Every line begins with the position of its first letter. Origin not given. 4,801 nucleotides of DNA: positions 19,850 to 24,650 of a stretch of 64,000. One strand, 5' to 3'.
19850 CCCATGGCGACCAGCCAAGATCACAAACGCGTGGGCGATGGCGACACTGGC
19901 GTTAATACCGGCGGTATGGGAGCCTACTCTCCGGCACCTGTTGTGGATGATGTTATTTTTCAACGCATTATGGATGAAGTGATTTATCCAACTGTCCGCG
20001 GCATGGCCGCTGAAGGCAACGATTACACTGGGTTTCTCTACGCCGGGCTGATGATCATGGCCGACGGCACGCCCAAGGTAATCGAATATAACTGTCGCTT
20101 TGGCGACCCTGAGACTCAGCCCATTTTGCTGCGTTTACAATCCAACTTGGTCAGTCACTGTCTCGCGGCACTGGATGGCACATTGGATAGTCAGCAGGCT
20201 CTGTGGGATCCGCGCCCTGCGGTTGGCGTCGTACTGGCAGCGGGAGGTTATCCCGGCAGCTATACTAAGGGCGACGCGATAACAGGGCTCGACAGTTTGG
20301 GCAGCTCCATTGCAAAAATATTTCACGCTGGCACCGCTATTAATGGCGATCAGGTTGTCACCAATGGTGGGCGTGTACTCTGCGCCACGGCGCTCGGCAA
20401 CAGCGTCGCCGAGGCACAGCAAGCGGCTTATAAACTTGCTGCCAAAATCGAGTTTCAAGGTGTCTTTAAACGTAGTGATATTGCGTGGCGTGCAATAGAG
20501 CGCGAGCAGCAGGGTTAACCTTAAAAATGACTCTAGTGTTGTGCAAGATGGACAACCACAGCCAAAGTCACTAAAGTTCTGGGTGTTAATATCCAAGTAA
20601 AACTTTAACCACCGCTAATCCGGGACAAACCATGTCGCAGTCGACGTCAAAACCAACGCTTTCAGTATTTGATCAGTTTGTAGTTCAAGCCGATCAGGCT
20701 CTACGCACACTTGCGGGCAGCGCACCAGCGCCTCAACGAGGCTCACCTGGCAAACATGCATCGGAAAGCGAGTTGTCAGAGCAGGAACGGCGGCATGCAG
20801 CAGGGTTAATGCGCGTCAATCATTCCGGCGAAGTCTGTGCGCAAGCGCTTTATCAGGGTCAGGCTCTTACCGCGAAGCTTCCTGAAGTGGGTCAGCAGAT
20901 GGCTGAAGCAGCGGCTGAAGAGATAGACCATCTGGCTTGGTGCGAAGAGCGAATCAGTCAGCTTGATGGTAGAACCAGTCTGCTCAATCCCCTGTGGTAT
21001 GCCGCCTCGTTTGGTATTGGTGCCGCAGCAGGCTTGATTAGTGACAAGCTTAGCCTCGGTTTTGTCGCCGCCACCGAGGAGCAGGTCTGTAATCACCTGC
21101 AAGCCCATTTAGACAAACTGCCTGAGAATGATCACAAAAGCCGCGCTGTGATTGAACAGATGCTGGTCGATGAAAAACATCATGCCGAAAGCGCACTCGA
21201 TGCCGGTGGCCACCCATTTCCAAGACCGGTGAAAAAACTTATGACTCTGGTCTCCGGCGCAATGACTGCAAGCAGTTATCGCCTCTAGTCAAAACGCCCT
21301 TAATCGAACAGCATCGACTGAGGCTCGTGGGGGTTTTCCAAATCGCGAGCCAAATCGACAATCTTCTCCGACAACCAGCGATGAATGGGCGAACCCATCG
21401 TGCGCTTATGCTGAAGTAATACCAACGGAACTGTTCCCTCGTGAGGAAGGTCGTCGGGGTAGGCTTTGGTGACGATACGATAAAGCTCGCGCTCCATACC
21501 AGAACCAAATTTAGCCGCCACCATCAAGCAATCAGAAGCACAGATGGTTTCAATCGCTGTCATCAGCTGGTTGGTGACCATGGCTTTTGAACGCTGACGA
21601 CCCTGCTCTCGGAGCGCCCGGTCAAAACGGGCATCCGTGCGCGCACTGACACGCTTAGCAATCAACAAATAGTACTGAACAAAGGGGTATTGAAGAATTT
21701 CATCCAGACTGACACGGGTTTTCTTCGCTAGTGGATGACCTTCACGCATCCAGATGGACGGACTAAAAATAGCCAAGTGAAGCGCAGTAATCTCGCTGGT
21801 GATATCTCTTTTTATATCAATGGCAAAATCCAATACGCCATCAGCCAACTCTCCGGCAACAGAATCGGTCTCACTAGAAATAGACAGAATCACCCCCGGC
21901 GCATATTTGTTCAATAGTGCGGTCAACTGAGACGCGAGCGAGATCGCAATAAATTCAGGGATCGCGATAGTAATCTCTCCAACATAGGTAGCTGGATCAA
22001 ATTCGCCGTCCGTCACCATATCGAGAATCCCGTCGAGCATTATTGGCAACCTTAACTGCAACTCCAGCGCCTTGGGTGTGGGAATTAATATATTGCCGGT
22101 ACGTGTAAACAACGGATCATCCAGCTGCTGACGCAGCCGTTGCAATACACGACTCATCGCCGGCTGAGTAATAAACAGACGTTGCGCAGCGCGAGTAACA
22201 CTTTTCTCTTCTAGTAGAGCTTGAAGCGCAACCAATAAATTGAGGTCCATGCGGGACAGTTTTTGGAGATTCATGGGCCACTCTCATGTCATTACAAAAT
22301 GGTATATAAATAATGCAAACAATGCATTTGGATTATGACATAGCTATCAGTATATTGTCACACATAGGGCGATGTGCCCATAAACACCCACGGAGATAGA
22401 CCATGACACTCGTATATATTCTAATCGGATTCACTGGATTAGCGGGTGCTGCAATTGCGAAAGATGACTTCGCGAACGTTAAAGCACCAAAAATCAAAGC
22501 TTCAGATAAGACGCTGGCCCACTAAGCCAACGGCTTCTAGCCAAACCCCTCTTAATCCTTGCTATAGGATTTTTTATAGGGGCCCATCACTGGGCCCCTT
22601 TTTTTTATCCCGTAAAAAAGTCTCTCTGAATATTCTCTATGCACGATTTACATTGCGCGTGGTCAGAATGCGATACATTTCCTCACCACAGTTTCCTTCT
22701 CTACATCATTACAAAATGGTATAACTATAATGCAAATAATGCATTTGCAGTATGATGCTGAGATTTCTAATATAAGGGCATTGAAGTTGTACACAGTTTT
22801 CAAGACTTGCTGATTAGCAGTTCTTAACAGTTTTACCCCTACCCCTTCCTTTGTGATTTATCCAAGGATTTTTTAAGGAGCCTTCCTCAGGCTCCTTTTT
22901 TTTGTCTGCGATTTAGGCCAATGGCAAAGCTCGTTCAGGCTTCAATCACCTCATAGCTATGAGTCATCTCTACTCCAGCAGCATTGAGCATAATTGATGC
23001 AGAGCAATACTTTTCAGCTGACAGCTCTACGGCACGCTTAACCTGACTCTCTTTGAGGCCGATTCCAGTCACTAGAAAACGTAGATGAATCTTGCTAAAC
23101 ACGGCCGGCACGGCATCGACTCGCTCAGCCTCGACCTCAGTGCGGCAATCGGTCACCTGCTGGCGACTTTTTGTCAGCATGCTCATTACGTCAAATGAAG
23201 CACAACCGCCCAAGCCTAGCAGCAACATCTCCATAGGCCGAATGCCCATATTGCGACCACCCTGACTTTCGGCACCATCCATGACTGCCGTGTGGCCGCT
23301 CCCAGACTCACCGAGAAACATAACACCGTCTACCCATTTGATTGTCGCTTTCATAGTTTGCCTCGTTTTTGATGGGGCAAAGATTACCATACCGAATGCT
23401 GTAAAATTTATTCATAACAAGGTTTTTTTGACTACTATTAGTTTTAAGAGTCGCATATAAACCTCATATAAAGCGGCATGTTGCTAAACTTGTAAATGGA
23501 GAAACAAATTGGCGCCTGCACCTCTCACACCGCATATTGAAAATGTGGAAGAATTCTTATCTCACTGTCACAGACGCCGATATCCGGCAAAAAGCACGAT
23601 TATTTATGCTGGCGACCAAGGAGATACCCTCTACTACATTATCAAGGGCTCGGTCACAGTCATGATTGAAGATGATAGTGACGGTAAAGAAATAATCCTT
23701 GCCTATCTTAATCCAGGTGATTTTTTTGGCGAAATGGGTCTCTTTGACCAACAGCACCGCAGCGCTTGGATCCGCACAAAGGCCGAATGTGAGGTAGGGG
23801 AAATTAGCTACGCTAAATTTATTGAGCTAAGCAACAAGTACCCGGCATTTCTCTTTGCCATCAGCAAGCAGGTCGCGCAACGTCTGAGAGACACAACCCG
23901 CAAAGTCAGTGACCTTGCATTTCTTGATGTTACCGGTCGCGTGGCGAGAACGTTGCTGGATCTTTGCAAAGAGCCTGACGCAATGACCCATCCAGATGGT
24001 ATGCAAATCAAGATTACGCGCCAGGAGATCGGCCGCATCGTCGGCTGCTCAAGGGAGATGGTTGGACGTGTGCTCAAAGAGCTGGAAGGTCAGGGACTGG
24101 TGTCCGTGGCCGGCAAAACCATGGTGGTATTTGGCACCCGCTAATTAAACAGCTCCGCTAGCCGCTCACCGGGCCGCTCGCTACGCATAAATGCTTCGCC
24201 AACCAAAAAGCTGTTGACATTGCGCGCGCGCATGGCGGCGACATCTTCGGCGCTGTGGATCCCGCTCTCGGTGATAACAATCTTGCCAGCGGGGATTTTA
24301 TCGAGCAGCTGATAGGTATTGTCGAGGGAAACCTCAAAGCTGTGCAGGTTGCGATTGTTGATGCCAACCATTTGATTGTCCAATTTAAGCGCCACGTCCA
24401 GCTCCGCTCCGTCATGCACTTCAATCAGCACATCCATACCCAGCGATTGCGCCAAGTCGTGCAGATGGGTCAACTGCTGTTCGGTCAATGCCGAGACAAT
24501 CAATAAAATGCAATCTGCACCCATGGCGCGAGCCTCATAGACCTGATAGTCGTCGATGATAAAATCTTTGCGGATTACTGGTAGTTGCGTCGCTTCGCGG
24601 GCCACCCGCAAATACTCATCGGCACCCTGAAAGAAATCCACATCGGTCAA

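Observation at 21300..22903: LysR cassette with a duplicated operator-promoter driving two tandem small transcripts (candidate sibling sRNA/micropeptide system)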

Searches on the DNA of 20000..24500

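Call 3: search_rna_families(source=window, start=20000, end=24500, threshold=evalue, max_evalue=10, show_alignments=3)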
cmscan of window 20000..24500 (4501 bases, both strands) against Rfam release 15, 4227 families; matches with E-value up to 10: 8.
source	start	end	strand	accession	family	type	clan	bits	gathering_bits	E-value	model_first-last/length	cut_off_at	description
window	22502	22613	+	RF00558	L20_leader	Cis-reg; leader;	-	23.4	58.7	0.22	1-127/127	no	Ribosomal protein L20 leader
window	22549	22613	+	RF00519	suhB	Gene; sRNA;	CL00108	22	41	0.27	1-77/77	no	Makes More Granules Regulator RNA (mmgR)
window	20507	20617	-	RF02555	hveRNA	Gene; rRNA;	-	21.6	90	3.7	1-124/124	no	mt-5S-like H. vermiformis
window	22794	22907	-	RF00516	ylbH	Cis-reg; leader;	-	20.3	50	0.39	1-122/122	no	ylbH leader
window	22539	22575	+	RF02438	SpF51_sRNA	Gene; sRNA;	-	19.4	50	4.6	1-45/45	no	Streptococcus sRNA SpF51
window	22872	22904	+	RF04343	Plastid-psbA-2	Cis-reg;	CL00153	18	55.8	9.9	1-60/60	no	Plastid-psbA-2 3UTR RNA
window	22873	22910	+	RF00519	suhB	Gene; sRNA;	CL00108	17.3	41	4.2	1-77/77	no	Makes More Granules Regulator RNA (mmgR)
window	22727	22758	-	RF02575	DM_SisR1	Gene;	-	16.4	62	2.1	291-322/389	no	Drosophila melanogaster stable intronic sequence RNA 1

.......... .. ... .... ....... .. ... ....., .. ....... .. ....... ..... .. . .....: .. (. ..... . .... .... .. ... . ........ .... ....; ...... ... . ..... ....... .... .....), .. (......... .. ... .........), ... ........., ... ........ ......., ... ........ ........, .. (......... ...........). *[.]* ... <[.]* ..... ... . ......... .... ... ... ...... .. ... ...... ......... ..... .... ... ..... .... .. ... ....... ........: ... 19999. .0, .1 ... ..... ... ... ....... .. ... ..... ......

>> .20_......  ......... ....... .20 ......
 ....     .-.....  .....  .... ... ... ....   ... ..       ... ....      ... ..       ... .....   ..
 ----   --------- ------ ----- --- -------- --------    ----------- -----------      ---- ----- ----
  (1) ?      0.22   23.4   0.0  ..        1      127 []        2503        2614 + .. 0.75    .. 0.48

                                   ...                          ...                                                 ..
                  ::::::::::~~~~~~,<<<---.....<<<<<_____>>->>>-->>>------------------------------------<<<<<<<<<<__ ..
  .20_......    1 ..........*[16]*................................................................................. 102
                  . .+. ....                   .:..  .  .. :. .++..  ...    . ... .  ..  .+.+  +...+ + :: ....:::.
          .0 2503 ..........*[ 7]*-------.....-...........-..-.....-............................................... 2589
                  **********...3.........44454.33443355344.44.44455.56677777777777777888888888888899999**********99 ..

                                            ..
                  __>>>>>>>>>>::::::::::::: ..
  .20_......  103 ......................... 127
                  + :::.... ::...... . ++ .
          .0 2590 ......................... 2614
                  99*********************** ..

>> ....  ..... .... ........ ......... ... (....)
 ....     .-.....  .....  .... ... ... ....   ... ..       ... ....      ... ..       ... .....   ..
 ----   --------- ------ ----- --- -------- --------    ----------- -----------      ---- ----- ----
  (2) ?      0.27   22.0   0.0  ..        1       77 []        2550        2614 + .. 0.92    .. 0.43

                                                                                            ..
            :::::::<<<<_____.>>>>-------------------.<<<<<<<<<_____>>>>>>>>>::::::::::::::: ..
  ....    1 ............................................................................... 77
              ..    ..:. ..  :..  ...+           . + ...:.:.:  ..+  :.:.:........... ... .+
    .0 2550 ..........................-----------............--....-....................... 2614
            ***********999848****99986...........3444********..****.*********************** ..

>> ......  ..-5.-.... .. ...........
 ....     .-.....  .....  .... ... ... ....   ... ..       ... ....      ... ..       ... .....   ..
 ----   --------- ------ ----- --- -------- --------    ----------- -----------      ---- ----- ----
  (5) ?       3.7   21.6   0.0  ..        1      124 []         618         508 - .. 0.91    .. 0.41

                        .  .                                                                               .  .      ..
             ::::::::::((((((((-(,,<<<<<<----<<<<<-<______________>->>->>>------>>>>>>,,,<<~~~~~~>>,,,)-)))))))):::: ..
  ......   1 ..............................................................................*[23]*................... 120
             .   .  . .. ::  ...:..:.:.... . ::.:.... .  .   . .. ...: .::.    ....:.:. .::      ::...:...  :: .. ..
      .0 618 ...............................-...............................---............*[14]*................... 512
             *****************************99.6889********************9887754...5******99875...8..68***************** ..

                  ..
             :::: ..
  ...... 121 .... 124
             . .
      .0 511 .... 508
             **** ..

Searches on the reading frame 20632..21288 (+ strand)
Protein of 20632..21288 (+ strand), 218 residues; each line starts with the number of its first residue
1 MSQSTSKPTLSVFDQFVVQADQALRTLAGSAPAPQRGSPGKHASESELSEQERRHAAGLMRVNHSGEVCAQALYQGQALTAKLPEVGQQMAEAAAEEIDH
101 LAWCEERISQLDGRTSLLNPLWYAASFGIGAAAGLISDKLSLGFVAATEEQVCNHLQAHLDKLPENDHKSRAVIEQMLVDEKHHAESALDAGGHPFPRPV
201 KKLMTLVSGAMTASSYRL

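Call 6: search_protein_families(library=ncbifam, proteins=[window:20632-21288:+], max_evalue=0.01)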
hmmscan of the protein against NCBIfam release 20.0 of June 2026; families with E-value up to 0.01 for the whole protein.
window:20632-21288:+ (218 aa): 1 family
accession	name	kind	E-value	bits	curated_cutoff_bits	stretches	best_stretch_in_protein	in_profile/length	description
NF033656.1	DMQ_monoox_COQ7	equivalog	6.2e-91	303.6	180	1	14-218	1-205/205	2-polyprenyl-3-methyl-6-methoxy-1,4-benzoquinone monooxygenase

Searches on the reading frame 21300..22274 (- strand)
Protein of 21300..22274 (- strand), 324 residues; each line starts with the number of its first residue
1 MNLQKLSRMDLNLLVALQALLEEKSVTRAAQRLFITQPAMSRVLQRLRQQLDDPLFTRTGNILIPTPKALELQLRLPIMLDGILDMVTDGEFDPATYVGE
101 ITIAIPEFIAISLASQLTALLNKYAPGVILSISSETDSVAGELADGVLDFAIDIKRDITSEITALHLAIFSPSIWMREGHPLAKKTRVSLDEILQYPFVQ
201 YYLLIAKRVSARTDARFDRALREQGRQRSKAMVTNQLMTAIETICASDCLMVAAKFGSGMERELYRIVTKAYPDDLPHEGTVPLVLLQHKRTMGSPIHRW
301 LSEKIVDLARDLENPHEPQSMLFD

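Call 6: search_protein_families(library=ncbifam, proteins=[window:21300-22274:-], max_evalue=0.01)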
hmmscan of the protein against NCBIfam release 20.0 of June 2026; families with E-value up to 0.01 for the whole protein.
window:21300-22274:- (324 aa): 51 families (the best 25 are shown)
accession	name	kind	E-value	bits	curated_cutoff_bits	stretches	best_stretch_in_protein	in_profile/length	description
NF050187.1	TransRegBsrAPseudo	equivalog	6.3e-30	104.3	480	1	4-307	3-297/298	LysR family transcriptional regulator BsrA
NF045905.1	TransRegLelALeg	equivalog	1.3e-25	90.3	500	1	5-307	3-299/305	LysR family transcriptional regulator LelA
NF007581.0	PRK10216.1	equivalog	4.6e-24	85.1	314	1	5-310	4-316/319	HTH-type transcriptional regulator YidZ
NF047710.1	TransRegCitRGProt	equivalog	6.3e-23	81.5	400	1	2-259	3-253/295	DNA-binding transcriptional repressor CitR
NF007063.1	PRK09508.1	equivalog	7.9e-19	68.1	262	1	4-195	10-201/307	transcriptional regulator LeuO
NF008554.1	PRK11482.1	equivalog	4.9e-14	52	277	1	4-254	24-264/317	YbeF family transcriptional regulator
NF040786.1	LysR_Sec_metab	equivalog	6.2e-13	48.4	250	1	9-230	1-219/298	selenium metabolism-associated LysR family transcriptional regulator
NF009327.0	PRK12684.1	subfamily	3.6e-12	46.1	402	1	22-208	15-204/313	CysB family HTH-type transcriptional regulator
NF008416.0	PRK11242.1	equivalog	1e-11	44.7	277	1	17-246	9-234/300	transcriptional regulator CynR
NF052633.1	LysR_TF_PsrA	exception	1.1e-11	44.3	540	1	9-235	5-226/297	L-proline-binding transcription factor PsrA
NF047520.1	trans_act_CidR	equivalog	6.6e-11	41.9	415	1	9-200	1-193/292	cidABC operon transcriptional activator CidR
TIGR02424.1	TF_pcaQ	equivalog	7.3e-11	41.5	303.8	1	9-199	3-196/300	pca operon transcription factor PcaQ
NF007439.0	PRK09986.1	equivalog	2.6e-10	40.2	290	1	4-200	2-201/296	LysR family transcriptional regulator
NF045990.1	TransRegCbbRRhodb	equivalog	3.4e-10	39.4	450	1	6-199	3-198/304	LysR family regulator CbbR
NF008239.0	PRK11013.1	equivalog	4.5e-10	39.1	288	1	17-235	12-225/309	LysR family transcriptional regulator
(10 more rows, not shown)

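Call 7: search_protein_families(library=pfam, proteins=[window:21300-22274:-], max_evalue=1)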
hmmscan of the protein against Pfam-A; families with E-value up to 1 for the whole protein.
window:21300-22274:- (324 aa): 4 families
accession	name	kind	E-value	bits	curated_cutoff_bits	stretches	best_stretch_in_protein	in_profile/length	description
PF00126.33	HTH_1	-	6.9e-18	64.8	26.6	1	11-69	1-59/60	Bacterial regulatory helix-turn-helix protein, lysR family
PF03466.25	LysR_substrate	-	1.6e-16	60.8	28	1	98-303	5-202/209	LysR substrate binding domain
PF12802.13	MarR_2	-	0.00057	20.4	27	1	6-50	3-47/61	MarR family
PF13556.12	HTH_30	-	0.072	13.3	27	1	13-54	1-43/59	PucR C-terminal helix-turn-helix domain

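Call 18: find_related_loci(query=window:21300-22274:-, collection=genome_contigs, flank=2500)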
Query window:21300-22274:- (324 aa) in genome_contigs; peptide patterns used: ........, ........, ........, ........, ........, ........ (x = any residue, [..] = any of these).
256 stretches matched a pattern; 170 encode a relative of the query (tblastn E <= 1e-3); the best 80 are kept; 80 distinct loci.
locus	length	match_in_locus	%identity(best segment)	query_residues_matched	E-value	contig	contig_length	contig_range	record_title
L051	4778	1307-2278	94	1-324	0e+0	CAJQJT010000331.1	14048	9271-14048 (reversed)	MAG: uncultured Pseudomonadales bacterium isolate 0.2_20180508_Bin_31_sub genome assembly, contig: c_000000005099, whole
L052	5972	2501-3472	94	1-324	0e+0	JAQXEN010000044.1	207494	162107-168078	MAG: Porticoccaceae bacterium isolate cluster4_bin.92 k119_601505, whole genome shotgun sequence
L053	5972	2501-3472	94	1-324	0e+0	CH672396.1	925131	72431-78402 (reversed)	marine gamma proteobacterium HTCC2207 scf_1099215844477 genomic scaffold, whole genome shotgun sequence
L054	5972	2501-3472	94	1-324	0e+0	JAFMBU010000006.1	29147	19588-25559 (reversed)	MAG: Porticoccaceae bacterium isolate CPBay_Spr15L08_27 NODE_845_length_29147_cov_15.698680, whole genome shotgun sequen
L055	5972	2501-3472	93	1-324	0e+0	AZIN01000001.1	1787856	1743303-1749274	Gammaproteobacteria bacterium MOLA455 MOLA455_Contig1, whole genome shotgun sequence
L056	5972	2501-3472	93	1-324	0e+0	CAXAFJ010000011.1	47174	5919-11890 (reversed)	MAG TPA_asm: uncultured Pseudomonadales bacterium isolate ERR3525247_binner12_Refined_60 genome assembly, contig: ERZ221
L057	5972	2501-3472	93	1-324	0e+0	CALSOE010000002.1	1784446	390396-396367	MAG: uncultured Pseudomonadales bacterium isolate AJ_MB267 genome assembly, contig: contig_15123_AJ_MB267, whole genome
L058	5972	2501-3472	93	1-324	0e+0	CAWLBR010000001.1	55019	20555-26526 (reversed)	MAG: Gammaproteobacteria bacterium isolate CB9_20m.24 genome assembly, contig: Ga0302131_1000073, whole genome shotgun s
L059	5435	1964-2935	89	1-324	0e+0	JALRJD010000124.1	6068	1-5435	MAG: Porticoccaceae bacterium isolate QJ.7 QJ_1105188, whole genome shotgun sequence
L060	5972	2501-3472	90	1-324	0e+0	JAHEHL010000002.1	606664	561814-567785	MAG: Porticoccaceae bacterium isolate Ww453 NODE_3_length_606664_cov_23.303921, whole genome shotgun sequence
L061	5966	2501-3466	84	1-322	0e+0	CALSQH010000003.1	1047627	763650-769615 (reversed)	MAG: uncultured Pseudomonadales bacterium isolate AK_MB347_1 genome assembly, contig: contig_9457_AK_MB347, whole genome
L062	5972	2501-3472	83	1-324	0e+0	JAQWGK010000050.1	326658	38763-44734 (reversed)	MAG: Porticoccaceae bacterium isolate cluster1_bin.12 k141_600313, whole genome shotgun sequence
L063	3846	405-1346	85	1-314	0e+0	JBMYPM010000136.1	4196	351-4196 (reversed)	MAG: Porticoccaceae bacterium isolate ME_XS_2305_bin_7 ME_XS_2305_bin_7_135, whole genome shotgun sequence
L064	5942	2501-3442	85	1-314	0e+0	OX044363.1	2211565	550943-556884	MAG: uncultured Pseudomonadales bacterium isolate X_MB111 genome assembly, chromosome: X_MB111_contig-1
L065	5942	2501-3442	85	1-314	0e+0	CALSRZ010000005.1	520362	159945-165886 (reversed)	MAG: uncultured Pseudomonadales bacterium isolate P_MB232 genome assembly, contig: contig_4256_P_MB232, whole genome sho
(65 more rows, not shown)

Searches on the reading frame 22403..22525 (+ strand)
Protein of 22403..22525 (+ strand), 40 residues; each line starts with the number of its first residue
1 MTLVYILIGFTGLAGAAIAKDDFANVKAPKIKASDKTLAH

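Call 6: search_protein_families(library=ncbifam, proteins=[window:22403-22525:+], max_evalue=0.01)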
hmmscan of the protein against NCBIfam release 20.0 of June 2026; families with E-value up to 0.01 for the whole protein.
window:22403-22525:+ (40 aa): 0 families

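Call 7: search_protein_families(library=pfam, proteins=[window:22403-22525:+], max_evalue=1)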
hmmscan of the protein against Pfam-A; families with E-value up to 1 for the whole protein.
window:22403-22525:+ (40 aa): 1 family
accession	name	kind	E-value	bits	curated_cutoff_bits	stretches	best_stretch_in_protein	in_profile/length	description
PF14880.11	COX14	-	0.85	9.9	25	0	3-16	17-30/59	Cytochrome oxidase c assembly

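Call 39: search_protein_representatives(protein=window:22403-22522:+)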
Query: 40 residues. Proteins with E-value up to 0.001 (for the whole library): 13; up to 1e-10: 0; up to 1e-30: 0. The best 13 are listed.
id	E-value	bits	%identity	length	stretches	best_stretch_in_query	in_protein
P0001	3.2e-09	51.0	85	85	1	1-33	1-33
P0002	1.0e-08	49.5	77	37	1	1-35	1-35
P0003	4.5e-08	47.6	72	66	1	1-36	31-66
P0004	3.2e-06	42.0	71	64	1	1-34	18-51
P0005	1.0e-05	40.4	64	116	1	1-33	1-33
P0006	1.5e-05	39.9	61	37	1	1-36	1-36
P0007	5.2e-05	38.3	63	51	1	1-35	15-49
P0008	1.1e-04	37.3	54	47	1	1-35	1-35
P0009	2.0e-04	36.6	66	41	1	1-32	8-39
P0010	3.8e-04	35.7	64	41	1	1-35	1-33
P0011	4.0e-04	35.6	56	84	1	1-36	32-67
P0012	5.2e-04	35.3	42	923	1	5-28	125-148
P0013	6.4e-04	35.0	56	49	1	1-37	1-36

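Call 43: find_encoding_contigs(protein=window:22403-22522:+, flank=3000, max_places=10)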
Protein window:22403-22522:+ (40 aa): 23 contigs read that carry it; 10 places shown.
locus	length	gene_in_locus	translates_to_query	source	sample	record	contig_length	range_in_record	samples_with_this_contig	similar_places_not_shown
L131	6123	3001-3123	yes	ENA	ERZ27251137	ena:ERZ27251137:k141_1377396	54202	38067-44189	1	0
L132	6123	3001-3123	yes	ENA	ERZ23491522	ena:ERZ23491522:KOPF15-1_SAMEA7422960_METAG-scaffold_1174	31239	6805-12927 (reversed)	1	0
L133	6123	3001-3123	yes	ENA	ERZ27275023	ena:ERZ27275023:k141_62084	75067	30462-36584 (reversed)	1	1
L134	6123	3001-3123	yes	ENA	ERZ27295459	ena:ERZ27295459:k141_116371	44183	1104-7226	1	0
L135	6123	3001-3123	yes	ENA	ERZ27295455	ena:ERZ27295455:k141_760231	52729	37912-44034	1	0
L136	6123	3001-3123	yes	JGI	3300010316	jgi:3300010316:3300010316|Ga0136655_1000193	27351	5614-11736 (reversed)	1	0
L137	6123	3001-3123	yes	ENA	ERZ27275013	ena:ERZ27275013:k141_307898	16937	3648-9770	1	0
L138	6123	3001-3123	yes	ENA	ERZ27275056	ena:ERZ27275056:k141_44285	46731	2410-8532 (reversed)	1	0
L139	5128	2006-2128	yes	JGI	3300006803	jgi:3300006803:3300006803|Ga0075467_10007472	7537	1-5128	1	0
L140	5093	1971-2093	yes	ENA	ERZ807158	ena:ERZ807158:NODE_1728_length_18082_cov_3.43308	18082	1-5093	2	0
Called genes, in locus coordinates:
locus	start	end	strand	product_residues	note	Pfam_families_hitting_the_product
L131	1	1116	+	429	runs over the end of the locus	PF02844:GARS_N, PF01071:GARS_A, PF02786:CPSase_L_D2 (faint), PF02222:ATP-grasp (faint), PF02843:GARS_C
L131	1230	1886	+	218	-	PF03232:COQ7, PF02915:Rubrerythrin (weak)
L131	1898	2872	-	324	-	PF00126:HTH_1, PF03466:LysR_substrate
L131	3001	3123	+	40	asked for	-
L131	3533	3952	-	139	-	PF02566:OsmC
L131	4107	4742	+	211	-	PF00027:cNMP_binding, PF13545:HTH_Crp_2, PF00325:Crp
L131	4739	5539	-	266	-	PF00218:IGPS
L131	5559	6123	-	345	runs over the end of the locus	PF02885:Glycos_trans_3N, PF00591:Glycos_transf_3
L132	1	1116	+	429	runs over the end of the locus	PF02844:GARS_N, PF01071:GARS_A, PF02222:ATP-grasp (faint), PF02843:GARS_C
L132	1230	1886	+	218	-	PF03232:COQ7, PF02915:Rubrerythrin (weak)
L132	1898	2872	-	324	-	PF00126:HTH_1, PF03466:LysR_substrate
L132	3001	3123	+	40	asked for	-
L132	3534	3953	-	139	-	PF02566:OsmC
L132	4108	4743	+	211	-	PF00027:cNMP_binding, PF13545:HTH_Crp_2, PF00325:Crp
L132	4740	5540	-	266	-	PF00218:IGPS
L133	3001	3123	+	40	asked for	-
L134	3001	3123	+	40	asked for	-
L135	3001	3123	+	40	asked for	-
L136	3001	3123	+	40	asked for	-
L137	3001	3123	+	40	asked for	-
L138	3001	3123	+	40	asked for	-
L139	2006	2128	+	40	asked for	-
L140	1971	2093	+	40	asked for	-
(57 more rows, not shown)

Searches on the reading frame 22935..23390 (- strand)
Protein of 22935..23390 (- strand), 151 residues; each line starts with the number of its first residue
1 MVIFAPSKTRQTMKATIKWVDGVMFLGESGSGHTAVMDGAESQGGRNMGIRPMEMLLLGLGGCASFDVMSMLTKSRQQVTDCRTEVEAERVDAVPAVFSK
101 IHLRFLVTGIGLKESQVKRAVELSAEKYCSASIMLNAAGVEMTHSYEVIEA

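Call 6: search_protein_families(library=ncbifam, proteins=[window:22935-23390:-], max_evalue=0.01)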
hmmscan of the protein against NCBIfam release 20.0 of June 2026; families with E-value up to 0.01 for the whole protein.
window:22935-23390:- (151 aa): 2 families
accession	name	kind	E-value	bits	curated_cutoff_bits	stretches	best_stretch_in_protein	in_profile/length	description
NF008009.0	PRK10738.1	equivalog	2.9e-46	156.7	138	1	13-150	1-133/134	OsmC family protein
NF041052.1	OsmC_like_Se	domain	0.0015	18.4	95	1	32-136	22-131/144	OsmC-related (seleno)protein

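Call 7: search_protein_families(library=pfam, proteins=[window:22935-23390:-], max_evalue=1)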
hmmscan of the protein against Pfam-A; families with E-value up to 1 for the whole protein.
window:22935-23390:- (151 aa): 2 families
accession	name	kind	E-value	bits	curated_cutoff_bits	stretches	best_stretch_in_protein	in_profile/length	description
PF02566.24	OsmC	-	1.3e-17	64.5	27.5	1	46-143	2-98/100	OsmC-like protein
PF14773.11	VIGSSK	-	0.038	14.5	21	0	125-148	23-47/62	Helicase-associated putative binding domain, C-terminal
